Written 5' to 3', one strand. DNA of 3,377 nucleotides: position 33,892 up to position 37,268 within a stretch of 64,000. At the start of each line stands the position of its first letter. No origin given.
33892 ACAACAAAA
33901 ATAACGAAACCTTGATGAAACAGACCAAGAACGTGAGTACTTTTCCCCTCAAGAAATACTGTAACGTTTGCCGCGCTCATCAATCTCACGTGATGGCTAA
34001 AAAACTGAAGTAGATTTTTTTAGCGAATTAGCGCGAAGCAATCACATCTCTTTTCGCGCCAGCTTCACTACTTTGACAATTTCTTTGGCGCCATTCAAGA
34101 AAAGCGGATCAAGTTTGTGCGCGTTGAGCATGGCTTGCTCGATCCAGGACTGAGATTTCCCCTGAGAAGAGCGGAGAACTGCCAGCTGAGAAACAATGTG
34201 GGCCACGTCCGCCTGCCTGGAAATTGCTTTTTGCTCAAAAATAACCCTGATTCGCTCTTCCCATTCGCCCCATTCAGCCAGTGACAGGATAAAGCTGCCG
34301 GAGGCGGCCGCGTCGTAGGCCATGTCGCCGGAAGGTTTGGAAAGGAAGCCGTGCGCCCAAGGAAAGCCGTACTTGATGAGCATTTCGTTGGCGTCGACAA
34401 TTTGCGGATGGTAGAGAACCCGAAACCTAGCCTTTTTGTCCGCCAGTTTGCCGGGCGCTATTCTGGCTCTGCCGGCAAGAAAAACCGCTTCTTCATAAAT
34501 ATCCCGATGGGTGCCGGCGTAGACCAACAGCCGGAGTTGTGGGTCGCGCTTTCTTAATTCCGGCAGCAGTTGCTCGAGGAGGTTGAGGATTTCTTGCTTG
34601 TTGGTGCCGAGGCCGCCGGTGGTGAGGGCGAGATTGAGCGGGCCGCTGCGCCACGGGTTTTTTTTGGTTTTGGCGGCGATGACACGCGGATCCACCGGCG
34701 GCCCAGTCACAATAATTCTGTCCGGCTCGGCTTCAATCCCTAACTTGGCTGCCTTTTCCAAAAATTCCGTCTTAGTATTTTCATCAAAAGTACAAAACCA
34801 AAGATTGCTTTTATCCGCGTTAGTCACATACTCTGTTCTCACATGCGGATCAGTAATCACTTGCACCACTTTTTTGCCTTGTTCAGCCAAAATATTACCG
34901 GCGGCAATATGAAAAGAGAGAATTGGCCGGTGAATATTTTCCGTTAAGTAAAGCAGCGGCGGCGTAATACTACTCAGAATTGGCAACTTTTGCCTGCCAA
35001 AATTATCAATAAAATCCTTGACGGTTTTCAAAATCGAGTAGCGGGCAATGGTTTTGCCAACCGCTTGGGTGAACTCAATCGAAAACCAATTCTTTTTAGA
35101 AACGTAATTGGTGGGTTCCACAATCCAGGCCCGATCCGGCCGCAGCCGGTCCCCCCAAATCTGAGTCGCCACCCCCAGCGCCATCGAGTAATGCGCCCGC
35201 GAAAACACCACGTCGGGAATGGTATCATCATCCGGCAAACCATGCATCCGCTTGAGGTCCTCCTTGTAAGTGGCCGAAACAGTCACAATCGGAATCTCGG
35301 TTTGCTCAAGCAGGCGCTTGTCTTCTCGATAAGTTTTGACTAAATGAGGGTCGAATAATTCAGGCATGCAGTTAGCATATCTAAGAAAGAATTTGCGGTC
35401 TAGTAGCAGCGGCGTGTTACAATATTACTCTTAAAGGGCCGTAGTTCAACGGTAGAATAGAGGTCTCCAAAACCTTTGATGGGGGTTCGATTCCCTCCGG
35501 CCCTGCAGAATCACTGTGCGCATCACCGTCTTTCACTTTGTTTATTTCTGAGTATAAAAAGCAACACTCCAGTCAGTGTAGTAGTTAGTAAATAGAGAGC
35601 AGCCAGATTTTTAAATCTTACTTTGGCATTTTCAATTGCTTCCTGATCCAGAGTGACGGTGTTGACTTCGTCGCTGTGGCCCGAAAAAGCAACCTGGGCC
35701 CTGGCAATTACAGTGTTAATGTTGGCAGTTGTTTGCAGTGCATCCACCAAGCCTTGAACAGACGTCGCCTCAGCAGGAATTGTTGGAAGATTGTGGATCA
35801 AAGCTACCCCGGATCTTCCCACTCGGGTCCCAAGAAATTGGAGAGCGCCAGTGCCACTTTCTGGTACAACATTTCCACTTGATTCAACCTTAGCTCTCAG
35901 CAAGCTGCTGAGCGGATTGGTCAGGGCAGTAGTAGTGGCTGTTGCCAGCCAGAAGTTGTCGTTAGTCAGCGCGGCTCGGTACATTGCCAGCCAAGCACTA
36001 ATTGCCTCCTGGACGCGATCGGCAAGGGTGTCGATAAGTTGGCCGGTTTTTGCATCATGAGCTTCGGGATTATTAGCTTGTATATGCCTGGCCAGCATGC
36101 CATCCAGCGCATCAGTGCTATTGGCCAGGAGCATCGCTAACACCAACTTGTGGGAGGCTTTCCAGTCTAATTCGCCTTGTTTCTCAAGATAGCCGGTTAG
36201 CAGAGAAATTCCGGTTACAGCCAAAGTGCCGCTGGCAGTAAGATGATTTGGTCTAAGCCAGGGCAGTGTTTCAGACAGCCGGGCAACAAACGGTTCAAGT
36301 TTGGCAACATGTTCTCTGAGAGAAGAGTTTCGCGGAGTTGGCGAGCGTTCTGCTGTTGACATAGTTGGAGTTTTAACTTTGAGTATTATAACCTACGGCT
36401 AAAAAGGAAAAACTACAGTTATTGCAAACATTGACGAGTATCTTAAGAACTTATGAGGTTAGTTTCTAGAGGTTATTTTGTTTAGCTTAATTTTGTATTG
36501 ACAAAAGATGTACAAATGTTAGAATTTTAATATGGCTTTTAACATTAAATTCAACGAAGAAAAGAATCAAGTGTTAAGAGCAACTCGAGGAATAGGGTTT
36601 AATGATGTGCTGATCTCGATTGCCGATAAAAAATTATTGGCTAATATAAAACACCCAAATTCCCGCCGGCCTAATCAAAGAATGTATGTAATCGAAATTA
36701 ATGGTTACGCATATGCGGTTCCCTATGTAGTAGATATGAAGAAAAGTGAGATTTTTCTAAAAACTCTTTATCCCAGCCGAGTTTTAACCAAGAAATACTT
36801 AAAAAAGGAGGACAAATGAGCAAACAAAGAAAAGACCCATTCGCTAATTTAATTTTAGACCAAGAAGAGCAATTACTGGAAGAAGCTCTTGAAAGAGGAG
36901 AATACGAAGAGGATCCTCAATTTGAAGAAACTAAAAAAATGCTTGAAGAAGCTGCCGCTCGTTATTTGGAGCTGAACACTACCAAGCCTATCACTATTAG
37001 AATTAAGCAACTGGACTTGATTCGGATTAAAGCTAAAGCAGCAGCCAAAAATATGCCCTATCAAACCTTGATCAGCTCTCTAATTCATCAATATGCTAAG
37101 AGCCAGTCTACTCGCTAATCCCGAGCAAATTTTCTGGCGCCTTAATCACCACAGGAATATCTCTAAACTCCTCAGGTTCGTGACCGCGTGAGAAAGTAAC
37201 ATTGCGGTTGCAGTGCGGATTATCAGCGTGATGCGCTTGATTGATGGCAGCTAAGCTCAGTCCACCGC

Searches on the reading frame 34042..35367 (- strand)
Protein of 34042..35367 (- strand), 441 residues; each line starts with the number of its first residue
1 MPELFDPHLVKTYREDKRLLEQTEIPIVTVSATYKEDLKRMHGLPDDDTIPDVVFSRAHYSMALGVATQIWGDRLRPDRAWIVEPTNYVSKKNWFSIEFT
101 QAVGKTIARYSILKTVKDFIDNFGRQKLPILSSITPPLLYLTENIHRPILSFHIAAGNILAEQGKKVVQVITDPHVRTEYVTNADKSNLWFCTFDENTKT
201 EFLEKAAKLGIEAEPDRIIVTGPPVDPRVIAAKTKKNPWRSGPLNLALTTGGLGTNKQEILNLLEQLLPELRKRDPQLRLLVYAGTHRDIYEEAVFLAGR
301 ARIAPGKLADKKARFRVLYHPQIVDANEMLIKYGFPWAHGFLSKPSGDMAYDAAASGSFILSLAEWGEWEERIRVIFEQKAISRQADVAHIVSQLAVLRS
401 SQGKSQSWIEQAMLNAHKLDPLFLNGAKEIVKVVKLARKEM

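Call 3: search_protein_families(library=pfam, proteins=[window:34042-35367:-], max_evalue=1)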
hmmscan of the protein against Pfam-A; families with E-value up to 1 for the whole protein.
window:34042-35367:- (441 aa): 1 family
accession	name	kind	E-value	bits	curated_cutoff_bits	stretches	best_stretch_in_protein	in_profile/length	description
PF22053.2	DUF6938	-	0.048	13.7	27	1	242-293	36-85/236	Domain of unknown function (DUF6938)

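Call 103: search_protein_families(library=ncbifam, proteins=[window:34042-35367:-], max_evalue=0.01)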
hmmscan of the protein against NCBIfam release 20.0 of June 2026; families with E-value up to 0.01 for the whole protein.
window:34042-35367:- (441 aa): 0 families

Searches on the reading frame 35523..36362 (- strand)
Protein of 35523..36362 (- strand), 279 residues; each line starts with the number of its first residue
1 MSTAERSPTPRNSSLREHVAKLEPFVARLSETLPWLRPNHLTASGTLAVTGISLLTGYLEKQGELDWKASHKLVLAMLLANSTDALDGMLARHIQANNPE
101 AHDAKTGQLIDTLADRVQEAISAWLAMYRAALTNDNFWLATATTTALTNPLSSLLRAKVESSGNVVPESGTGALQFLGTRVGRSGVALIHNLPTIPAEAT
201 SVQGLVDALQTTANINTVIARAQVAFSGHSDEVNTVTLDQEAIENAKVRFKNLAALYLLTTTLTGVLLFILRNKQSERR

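Call 3: search_protein_families(library=pfam, proteins=[window:35523-36362:-], max_evalue=1)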
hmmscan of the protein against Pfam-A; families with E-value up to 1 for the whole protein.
window:35523-36362:- (279 aa): 2 families
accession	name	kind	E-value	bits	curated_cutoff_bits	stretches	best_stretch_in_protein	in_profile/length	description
PF01066.26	CDP-OH_P_transf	-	1.2e-08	35.9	22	1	36-176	2-123/152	CDP-alcohol phosphatidyltransferase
PF17918.6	TetR_C_15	-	0.098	13.8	26.8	1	107-157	37-88/108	Tetracyclin repressor-like, C-terminal domain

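Call 103: search_protein_families(library=ncbifam, proteins=[window:35523-36362:-], max_evalue=0.01)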
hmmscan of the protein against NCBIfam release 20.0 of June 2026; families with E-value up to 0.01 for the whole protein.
window:35523-36362:- (279 aa): 5 families
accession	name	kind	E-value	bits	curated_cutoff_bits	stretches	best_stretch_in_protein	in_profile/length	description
NF040950.1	archin_ph_syn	equivalog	4.9e-08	33.1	180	1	16-166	5-137/191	archaetidylinositol phosphate synthase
NF038087.1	arch_ser_synth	exception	0.00068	19.3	240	1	76-135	36-91/216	archaetidylserine synthase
TIGR00560.1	pgsA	equivalog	0.00078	20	109.1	1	72-127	35-83/183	CDP-diacylglycerol--glycerol-3-phosphate 3-phosphatidyltransferase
TIGR00473.1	pssA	equivalog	0.006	16.7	107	1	71-136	21-80/153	CDP-diacylglycerol--serine O-phosphatidyltransferase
NF038086.1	anchor_synt_A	exception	0.0066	16.3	200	0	77-124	39-79/222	protein sorting system archaetidylserine synthase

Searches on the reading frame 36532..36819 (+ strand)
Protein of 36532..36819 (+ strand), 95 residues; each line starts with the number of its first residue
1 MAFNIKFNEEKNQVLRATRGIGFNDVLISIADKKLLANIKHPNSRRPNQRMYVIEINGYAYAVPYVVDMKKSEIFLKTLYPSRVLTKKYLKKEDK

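Call 3: search_protein_families(library=pfam, proteins=[window:36532-36819:+], max_evalue=1)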
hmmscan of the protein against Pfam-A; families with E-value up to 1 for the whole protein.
window:36532-36819:+ (95 aa): 2 families
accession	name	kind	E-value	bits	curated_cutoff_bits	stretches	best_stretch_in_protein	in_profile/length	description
PF18812.6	PBECR3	-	0.044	14.2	30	1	40-83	70-109/115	phage-Barnase-EndoU-ColicinE5/D-RelE like nuclease3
PF04365.19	BrnT_toxin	-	0.12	13.1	34.5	1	7-67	1-60/77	Ribonuclease toxin, BrnT, of type II toxin-antitoxin system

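Call 103: search_protein_families(library=ncbifam, proteins=[window:36532-36819:+], max_evalue=0.01)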
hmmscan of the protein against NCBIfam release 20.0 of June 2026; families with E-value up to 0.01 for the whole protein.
window:36532-36819:+ (95 aa): 0 families

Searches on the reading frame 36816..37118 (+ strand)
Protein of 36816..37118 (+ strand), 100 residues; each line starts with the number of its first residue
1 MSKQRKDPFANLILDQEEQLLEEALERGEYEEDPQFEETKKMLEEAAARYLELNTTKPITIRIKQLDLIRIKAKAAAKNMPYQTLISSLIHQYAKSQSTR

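Call 3: search_protein_families(library=pfam, proteins=[window:36816-37118:+], max_evalue=1)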
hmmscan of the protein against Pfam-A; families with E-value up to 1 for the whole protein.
window:36816-37118:+ (100 aa): 2 families
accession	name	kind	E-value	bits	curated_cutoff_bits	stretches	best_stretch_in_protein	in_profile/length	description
PF12441.14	CopG_antitoxin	-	0.00025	22.2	28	1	52-91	37-77/79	CopG antitoxin of type II toxin-antitoxin system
PF23807.1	RHH_10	-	0.092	13.5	27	1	55-90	22-57/84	Ribbon-helix-helix protein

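Call 103: search_protein_families(library=ncbifam, proteins=[window:36816-37118:+], max_evalue=0.01)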
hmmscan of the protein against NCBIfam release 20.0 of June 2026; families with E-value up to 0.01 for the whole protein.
window:36816-37118:+ (100 aa): 0 families
